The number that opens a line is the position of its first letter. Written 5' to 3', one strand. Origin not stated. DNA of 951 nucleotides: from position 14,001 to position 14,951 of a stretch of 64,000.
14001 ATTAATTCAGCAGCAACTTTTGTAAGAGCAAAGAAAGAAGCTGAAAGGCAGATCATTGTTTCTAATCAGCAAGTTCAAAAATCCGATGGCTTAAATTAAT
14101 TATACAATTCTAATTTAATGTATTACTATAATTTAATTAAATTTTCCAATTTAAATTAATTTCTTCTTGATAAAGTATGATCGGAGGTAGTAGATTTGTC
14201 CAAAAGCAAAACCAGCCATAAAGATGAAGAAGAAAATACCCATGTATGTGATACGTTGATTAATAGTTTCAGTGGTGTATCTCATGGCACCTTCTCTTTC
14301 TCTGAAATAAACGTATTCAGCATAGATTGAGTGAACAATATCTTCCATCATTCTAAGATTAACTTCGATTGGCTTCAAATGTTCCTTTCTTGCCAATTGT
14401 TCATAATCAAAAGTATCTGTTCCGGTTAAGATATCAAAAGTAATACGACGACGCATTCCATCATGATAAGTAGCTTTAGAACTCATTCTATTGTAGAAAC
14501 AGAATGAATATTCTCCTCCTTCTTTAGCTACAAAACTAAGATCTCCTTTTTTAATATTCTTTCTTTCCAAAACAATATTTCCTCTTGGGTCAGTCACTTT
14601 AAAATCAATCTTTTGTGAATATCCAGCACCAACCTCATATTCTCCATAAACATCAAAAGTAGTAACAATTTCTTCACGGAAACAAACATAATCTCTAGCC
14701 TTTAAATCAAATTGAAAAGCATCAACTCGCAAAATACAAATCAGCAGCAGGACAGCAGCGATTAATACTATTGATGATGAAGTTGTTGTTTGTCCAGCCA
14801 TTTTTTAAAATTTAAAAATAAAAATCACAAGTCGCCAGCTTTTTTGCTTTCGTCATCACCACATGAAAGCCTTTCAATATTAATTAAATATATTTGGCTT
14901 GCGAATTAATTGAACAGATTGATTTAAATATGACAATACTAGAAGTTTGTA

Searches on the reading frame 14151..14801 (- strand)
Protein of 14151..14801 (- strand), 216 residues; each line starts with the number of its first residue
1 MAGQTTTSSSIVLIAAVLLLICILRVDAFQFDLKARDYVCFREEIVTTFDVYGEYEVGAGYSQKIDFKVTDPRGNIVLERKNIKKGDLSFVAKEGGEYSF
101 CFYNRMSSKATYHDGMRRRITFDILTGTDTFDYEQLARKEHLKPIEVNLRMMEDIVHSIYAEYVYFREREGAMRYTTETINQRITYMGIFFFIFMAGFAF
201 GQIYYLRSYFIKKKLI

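Call 14: find_encoding_contigs(protein=window:14154-14801:-, flank=6000, max_places=3)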
Protein window:14154-14801:- (216 aa): no gene with exactly this product is on record in the collection.

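Call 36: search_protein_families(library=pfam, proteins=[window:14151-14801:-], max_evalue=0.00001)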
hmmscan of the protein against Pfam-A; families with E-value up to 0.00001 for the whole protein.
window:14151-14801:- (216 aa): 1 family
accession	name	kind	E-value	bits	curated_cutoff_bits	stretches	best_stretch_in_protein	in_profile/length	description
PF01105.29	EMP24_GP25L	-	3.7e-47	161.2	25.9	1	28-210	1-181/182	emp24/gp25L/p24 family/GOLD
